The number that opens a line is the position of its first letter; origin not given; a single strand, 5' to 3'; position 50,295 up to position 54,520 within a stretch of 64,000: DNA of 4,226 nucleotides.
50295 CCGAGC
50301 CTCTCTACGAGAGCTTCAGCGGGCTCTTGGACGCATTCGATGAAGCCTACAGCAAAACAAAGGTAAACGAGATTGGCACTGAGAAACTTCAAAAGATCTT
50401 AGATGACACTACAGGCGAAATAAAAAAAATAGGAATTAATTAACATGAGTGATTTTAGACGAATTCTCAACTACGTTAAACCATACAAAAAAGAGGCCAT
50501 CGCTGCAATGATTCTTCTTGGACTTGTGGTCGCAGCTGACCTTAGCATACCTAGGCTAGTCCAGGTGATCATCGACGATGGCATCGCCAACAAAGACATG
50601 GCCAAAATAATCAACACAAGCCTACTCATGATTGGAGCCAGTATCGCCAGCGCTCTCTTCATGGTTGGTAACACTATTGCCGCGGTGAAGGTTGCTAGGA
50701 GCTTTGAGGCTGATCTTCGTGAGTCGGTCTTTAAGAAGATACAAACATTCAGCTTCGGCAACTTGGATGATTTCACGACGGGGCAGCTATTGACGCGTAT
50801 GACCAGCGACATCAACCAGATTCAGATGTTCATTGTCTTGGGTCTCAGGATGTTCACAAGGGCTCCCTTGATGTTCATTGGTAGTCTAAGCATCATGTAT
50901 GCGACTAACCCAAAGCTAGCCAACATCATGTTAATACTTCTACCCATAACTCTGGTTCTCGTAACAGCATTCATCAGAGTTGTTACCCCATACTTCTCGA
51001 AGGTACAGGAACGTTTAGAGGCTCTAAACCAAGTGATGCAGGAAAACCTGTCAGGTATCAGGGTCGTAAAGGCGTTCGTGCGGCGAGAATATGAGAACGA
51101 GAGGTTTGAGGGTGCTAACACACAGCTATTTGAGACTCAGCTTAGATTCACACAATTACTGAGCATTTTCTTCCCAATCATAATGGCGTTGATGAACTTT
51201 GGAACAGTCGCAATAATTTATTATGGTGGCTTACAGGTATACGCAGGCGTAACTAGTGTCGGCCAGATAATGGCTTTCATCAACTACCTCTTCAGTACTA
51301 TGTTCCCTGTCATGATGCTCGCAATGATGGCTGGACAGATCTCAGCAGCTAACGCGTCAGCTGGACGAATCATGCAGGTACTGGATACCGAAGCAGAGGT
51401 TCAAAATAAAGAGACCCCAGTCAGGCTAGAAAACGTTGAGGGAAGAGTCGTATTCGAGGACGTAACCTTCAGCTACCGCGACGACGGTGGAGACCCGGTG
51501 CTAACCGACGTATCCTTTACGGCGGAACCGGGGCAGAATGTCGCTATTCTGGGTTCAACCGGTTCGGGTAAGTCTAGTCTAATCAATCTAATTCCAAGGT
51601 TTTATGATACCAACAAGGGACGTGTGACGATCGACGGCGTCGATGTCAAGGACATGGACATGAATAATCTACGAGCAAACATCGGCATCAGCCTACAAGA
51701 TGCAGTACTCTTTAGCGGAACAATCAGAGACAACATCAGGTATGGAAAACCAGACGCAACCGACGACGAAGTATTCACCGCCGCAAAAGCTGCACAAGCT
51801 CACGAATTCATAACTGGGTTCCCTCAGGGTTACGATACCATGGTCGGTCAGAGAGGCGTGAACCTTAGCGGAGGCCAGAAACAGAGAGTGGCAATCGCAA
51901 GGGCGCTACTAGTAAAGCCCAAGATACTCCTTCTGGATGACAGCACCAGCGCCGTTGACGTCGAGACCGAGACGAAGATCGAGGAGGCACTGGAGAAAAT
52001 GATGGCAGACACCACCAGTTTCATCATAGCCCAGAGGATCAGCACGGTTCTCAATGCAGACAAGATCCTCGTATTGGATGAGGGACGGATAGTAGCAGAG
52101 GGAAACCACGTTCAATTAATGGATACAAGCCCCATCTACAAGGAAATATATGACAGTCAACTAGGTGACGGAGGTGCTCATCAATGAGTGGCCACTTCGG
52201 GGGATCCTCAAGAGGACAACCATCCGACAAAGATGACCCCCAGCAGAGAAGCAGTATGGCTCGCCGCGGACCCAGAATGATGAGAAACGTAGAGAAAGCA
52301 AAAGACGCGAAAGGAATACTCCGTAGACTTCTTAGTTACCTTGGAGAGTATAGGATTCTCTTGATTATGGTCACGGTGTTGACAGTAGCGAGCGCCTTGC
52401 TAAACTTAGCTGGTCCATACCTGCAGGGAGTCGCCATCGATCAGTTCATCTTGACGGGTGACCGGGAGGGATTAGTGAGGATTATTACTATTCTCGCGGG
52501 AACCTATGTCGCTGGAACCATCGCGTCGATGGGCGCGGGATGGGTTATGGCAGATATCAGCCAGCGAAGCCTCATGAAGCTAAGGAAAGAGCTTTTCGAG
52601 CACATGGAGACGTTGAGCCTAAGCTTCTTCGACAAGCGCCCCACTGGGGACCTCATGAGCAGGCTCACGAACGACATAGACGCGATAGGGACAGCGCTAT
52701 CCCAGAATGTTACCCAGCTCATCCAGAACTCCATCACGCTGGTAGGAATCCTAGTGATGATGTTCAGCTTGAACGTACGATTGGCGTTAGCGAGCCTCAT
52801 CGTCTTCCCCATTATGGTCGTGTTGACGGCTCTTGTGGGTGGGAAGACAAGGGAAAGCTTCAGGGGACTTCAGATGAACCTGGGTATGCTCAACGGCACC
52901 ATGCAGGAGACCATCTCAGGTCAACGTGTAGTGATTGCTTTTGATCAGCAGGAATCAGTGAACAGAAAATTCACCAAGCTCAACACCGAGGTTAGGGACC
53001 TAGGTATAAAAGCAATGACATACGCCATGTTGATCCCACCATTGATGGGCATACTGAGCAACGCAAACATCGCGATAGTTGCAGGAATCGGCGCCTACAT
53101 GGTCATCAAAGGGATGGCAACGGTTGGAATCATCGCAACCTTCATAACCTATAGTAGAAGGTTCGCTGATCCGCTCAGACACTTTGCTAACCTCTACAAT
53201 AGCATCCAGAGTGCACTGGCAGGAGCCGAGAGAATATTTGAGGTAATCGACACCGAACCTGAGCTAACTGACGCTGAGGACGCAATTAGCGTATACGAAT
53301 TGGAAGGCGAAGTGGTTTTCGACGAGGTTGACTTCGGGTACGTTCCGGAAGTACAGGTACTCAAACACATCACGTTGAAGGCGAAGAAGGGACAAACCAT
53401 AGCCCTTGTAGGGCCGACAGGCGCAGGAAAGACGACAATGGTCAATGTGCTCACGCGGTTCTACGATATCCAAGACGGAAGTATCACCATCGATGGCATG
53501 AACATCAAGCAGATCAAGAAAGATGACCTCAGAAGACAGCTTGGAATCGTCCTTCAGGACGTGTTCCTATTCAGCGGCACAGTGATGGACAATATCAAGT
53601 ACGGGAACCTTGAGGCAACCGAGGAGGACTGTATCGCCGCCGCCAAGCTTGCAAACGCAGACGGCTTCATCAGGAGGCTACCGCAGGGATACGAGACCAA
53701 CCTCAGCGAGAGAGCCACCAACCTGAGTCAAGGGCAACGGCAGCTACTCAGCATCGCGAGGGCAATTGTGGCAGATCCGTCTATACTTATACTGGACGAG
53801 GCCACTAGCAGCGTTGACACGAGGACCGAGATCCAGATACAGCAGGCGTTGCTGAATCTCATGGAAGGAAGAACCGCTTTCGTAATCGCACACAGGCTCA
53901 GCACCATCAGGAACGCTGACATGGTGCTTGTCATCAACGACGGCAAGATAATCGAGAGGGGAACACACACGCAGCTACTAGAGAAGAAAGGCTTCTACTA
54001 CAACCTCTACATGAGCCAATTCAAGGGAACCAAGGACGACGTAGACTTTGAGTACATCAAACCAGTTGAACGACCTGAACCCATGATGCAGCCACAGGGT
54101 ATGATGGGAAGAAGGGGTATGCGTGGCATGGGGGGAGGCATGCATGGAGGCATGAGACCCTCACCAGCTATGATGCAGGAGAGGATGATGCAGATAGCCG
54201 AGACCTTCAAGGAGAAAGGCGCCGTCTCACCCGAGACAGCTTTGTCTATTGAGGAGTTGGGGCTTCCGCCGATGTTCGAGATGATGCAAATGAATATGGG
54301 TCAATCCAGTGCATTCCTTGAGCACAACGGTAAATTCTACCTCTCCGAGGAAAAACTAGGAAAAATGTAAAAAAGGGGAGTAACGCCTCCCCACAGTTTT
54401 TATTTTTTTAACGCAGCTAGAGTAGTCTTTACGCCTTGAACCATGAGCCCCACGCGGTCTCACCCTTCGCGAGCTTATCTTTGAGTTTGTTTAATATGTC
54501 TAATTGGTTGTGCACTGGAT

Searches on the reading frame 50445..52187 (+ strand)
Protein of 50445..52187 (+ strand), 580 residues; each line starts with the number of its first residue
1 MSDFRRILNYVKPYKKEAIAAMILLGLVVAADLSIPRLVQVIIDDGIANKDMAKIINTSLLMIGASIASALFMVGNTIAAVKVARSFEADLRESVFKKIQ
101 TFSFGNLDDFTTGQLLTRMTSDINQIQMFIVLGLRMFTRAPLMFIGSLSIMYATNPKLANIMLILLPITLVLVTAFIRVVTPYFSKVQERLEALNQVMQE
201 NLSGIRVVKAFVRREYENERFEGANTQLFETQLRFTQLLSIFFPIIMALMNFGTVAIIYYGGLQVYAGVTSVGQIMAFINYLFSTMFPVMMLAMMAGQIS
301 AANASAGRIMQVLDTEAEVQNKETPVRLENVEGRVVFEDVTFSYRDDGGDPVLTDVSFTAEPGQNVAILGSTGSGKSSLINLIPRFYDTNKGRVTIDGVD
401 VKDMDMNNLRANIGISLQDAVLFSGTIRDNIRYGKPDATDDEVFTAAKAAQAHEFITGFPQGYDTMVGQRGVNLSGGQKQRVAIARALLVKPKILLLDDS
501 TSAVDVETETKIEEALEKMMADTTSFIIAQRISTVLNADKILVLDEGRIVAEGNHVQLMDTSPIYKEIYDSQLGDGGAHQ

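Call 28: search_protein_families(library=pfam, max_evalue=0.001, proteins=[window:50445-52187:+])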
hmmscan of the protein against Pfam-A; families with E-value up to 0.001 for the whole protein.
window:50445-52187:+ (580 aa): 3 families
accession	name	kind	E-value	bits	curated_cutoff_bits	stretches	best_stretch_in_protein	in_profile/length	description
PF00664.28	ABC_membrane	-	1.5e-47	163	28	1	19-287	2-272/274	ABC transporter transmembrane region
PF00005.33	ABC_tran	-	8.7e-33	114.3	25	1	353-502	1-137/137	ABC transporter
PF02463.25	SMC_N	-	1.2e-07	31.8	40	1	387-542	104-209/220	RecF/RecN/SMC N terminal domain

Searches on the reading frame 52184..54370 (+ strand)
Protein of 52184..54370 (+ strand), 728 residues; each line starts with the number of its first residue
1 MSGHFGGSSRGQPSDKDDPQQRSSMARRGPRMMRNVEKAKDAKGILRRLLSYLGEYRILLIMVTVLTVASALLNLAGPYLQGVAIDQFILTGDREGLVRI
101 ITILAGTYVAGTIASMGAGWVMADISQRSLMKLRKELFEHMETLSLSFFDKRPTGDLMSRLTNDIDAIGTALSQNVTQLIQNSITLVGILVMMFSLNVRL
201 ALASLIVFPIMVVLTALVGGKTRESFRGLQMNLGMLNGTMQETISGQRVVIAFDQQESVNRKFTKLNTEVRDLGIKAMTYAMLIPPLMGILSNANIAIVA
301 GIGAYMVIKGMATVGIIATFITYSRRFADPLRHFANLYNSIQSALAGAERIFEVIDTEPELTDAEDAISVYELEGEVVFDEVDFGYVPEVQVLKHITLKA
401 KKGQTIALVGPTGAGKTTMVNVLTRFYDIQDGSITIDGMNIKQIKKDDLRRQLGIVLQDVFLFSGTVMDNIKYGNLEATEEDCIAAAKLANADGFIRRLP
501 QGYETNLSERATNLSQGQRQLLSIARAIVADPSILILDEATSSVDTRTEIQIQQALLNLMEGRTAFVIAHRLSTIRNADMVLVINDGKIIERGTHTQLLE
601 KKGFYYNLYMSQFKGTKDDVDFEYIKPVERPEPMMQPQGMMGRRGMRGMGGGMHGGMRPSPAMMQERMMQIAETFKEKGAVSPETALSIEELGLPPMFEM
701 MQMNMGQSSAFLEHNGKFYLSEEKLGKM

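Call 28: search_protein_families(library=pfam, max_evalue=0.001, proteins=[window:52184-54370:+])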
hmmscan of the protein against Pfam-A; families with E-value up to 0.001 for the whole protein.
window:52184-54370:+ (728 aa): 6 families
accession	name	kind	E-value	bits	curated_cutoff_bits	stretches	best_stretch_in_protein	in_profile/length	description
PF00664.28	ABC_membrane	-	4.2e-56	191.1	28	1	60-325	1-268/274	ABC transporter transmembrane region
PF00005.33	ABC_tran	-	4.8e-31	108.6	25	1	393-542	1-137/137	ABC transporter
PF00004.35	AAA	-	6.1e-06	27.1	21.2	1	407-565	2-97/131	ATPase family associated with various cellular activities (AAA)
PF13401.12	AAA_22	-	3.1e-05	24.7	27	1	403-542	5-95/130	AAA domain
PF02463.25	SMC_N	-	3.9e-05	23.6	40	0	421-584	98-211/220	RecF/RecN/SMC N terminal domain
PF13604.12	AAA_30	-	0.00015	22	27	1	401-460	16-73/191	AAA domain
